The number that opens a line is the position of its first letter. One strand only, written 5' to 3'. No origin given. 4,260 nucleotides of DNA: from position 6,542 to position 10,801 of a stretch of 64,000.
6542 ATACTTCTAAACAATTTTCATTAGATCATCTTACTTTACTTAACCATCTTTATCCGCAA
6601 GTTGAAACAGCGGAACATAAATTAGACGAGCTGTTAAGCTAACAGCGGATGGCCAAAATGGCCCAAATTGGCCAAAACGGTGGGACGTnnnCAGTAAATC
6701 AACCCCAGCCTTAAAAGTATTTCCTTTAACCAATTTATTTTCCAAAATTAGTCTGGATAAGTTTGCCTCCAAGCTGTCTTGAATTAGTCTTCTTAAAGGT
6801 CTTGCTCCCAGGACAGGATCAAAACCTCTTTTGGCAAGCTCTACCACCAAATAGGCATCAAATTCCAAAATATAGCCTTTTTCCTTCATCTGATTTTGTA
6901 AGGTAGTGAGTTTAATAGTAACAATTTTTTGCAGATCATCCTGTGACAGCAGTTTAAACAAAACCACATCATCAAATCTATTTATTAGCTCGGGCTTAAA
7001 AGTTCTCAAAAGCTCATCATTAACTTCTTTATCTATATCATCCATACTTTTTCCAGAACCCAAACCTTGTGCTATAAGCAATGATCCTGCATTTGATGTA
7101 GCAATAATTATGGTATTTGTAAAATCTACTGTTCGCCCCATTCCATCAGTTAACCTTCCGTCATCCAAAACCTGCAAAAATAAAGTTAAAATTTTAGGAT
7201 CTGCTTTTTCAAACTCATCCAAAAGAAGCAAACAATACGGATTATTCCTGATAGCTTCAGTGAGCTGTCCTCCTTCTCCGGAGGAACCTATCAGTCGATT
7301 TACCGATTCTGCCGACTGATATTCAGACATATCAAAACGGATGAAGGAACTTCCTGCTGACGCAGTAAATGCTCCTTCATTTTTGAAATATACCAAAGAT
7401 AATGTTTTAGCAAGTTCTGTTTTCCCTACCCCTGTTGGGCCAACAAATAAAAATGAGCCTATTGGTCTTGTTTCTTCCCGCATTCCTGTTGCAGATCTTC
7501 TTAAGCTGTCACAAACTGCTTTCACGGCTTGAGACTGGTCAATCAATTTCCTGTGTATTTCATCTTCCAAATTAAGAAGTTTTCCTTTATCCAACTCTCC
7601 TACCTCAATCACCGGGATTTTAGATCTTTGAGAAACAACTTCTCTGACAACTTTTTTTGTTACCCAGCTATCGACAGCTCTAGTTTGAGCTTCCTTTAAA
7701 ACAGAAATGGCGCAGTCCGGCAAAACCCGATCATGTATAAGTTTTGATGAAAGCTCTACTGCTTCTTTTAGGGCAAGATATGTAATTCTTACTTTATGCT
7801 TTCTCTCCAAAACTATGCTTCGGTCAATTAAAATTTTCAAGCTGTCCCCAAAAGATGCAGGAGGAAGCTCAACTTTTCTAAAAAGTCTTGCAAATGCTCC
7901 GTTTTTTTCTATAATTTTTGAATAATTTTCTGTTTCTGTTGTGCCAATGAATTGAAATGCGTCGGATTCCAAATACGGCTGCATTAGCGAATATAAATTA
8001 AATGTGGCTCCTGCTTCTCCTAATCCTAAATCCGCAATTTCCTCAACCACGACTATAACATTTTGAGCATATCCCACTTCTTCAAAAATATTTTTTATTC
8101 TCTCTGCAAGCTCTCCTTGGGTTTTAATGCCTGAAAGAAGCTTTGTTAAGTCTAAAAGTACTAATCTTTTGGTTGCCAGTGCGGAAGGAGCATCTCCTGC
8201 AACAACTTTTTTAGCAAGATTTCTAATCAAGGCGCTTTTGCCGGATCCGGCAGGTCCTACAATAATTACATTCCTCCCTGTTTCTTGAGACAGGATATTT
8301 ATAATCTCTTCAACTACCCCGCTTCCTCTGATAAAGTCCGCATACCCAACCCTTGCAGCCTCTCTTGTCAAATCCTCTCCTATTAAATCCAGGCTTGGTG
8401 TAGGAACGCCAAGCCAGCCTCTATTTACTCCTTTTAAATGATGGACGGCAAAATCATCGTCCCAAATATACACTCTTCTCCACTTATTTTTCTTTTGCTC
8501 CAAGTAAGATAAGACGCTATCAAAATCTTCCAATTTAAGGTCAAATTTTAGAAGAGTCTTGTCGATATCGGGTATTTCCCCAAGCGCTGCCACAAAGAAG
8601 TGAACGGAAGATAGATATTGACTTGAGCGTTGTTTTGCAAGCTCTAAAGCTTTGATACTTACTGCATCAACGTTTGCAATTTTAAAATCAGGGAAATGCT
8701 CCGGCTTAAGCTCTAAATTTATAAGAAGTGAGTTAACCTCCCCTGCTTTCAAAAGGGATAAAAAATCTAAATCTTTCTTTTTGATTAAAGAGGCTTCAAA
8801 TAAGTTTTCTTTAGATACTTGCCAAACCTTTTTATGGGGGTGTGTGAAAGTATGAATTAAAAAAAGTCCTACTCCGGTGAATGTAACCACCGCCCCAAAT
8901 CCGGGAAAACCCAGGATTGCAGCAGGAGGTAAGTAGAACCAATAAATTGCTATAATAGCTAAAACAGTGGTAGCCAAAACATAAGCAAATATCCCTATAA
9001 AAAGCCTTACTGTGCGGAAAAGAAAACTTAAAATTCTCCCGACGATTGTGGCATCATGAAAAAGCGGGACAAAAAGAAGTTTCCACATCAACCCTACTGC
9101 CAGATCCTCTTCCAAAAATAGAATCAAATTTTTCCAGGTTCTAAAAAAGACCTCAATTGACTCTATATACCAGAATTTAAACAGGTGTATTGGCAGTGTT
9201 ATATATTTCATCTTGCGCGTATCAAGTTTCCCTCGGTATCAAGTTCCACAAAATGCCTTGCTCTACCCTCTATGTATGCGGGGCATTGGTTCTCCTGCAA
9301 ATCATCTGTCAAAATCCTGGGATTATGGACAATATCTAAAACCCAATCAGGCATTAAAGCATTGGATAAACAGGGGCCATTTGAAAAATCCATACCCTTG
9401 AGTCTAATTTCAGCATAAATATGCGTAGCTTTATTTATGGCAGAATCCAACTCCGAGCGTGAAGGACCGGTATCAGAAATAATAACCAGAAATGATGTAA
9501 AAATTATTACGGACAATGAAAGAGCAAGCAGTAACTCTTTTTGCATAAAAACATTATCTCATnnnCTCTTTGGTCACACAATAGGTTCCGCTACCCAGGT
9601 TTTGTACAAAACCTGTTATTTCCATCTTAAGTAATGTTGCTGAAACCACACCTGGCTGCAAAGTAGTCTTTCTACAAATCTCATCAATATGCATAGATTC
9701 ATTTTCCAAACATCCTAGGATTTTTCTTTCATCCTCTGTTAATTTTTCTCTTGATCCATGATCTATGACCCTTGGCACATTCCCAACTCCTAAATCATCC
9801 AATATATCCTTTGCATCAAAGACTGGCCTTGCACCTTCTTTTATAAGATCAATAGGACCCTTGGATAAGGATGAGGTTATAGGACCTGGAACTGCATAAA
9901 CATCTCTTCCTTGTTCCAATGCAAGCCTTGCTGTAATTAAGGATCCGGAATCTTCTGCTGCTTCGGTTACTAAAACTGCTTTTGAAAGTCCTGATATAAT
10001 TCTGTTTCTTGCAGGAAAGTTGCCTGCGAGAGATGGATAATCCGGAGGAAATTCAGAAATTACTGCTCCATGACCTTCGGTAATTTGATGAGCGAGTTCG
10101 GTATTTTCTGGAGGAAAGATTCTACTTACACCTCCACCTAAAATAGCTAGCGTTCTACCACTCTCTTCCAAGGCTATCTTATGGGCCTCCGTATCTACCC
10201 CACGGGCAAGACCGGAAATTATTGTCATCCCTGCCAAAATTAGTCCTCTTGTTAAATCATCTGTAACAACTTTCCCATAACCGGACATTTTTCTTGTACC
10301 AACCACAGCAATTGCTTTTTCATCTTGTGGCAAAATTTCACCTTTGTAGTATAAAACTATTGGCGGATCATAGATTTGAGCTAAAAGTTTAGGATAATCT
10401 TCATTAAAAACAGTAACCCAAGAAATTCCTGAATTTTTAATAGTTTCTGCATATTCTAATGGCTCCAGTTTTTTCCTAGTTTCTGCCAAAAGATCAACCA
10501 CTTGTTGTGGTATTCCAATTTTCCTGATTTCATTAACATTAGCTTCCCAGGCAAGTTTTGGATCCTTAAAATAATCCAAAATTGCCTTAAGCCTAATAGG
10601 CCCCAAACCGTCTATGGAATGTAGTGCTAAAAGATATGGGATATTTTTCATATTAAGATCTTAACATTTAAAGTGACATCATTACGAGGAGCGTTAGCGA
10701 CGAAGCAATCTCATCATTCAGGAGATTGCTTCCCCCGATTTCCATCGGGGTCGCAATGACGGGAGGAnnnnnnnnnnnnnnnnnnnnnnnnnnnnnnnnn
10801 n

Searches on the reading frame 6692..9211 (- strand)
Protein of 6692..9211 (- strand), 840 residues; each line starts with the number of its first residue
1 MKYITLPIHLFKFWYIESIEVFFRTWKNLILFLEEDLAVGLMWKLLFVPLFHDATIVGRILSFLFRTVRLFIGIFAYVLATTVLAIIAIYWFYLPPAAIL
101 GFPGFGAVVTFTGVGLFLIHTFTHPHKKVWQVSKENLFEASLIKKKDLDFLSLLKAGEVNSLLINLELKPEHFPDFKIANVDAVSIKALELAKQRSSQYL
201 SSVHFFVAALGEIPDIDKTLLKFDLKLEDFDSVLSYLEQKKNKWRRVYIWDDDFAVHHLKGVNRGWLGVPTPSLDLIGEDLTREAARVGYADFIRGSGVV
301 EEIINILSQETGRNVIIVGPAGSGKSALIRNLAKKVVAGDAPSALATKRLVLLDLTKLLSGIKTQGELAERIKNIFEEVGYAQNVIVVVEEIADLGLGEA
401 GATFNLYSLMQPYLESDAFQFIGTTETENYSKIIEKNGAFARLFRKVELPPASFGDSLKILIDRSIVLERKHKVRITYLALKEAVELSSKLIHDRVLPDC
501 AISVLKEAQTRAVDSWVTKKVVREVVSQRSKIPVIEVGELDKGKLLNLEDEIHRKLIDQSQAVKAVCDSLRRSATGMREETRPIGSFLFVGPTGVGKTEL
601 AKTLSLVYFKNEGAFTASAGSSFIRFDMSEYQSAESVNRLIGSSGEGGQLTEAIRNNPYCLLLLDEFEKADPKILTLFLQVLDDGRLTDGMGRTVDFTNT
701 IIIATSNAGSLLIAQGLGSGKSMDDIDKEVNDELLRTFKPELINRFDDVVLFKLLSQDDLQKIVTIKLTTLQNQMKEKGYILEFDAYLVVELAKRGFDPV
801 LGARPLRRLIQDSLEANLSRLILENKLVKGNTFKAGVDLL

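Call 84: search_protein_families(library=pfam, proteins=[window:6692-9211:-], max_evalue=0.001)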
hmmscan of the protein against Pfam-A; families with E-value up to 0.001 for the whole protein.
window:6692-9211:- (840 aa): 31 families (the best 25 are shown)
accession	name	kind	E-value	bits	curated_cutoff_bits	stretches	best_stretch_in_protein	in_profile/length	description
PF07724.20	AAA_2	-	1.9e-48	165.1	27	1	582-748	1-165/166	AAA domain (Cdc48 subfamily)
PF10431.15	ClpB_D2-small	-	9e-22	77.4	21.9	1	755-833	1-79/81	C-terminal, D2-small domain, of ClpB protein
PF00004.35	AAA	-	1.2e-15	58.5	21.2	2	315-449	1-129/131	ATPase family associated with various cellular activities (AAA)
PF07728.20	AAA_5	-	4.3e-12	46.7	22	1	587-709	2-124/139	AAA domain (dynein-related subfamily)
PF17871.7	AAA_lid_9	-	2.9e-10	40.4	22.8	1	456-512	4-60/104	AAA lid domain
PF13401.12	AAA_22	-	1.8e-09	38.4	27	1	311-421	4-118/130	AAA domain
PF13191.12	AAA_16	-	4.4e-09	37.5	32.6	1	308-338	20-50/167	AAA ATPase domain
PF20720.3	nSTAND3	-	4.4e-07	30.2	27.2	0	301-338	8-43/155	Novel STAND NTPase 3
PF00005.33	ABC_tran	-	1.2e-06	29.6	25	0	310-336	9-35/137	ABC transporter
PF05729.18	NACHT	-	2.3e-06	28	26.7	0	314-343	2-31/167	NACHT domain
PF13238.12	AAA_18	-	3.5e-06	27.9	29.4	0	315-391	1-79/128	AAA domain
PF13604.12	AAA_30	-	3.6e-06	27.3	27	0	588-683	22-113/191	AAA domain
PF12775.13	AAA_7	-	6.5e-06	26.2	25.8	0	310-336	31-57/181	P-loop containing dynein motor region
PF01695.23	IstB_IS21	-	1.5e-05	25.1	24.1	0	309-404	89-174/238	IstB-like ATP binding protein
PF13245.12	AAA_19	-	2e-05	25.2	25.1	0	587-684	14-117/134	AAA domain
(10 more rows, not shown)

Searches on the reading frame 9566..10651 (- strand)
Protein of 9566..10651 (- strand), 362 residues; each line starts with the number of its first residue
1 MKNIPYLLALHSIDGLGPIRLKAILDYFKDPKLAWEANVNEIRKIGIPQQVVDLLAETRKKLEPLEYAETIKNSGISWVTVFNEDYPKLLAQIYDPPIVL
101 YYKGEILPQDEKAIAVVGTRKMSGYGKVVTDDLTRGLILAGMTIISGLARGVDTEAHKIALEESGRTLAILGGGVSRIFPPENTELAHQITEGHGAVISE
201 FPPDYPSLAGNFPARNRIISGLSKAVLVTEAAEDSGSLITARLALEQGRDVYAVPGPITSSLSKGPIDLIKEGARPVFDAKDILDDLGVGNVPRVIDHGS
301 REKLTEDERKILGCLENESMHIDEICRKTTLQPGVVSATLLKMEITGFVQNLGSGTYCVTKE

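Call 84: search_protein_families(library=pfam, proteins=[window:9566-10651:-], max_evalue=0.001)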
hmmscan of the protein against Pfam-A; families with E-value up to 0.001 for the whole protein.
window:9566-10651:- (362 aa): 2 families
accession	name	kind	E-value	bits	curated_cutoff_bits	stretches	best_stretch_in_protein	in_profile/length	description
PF02481.21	DNA_processg_A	-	2.3e-76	256.1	29.6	1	71-277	2-210/212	DNA recombination-mediator protein A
PF17782.7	DprA_WH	-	6.6e-12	45.7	22.9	1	302-352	8-58/61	DprA winged helix domain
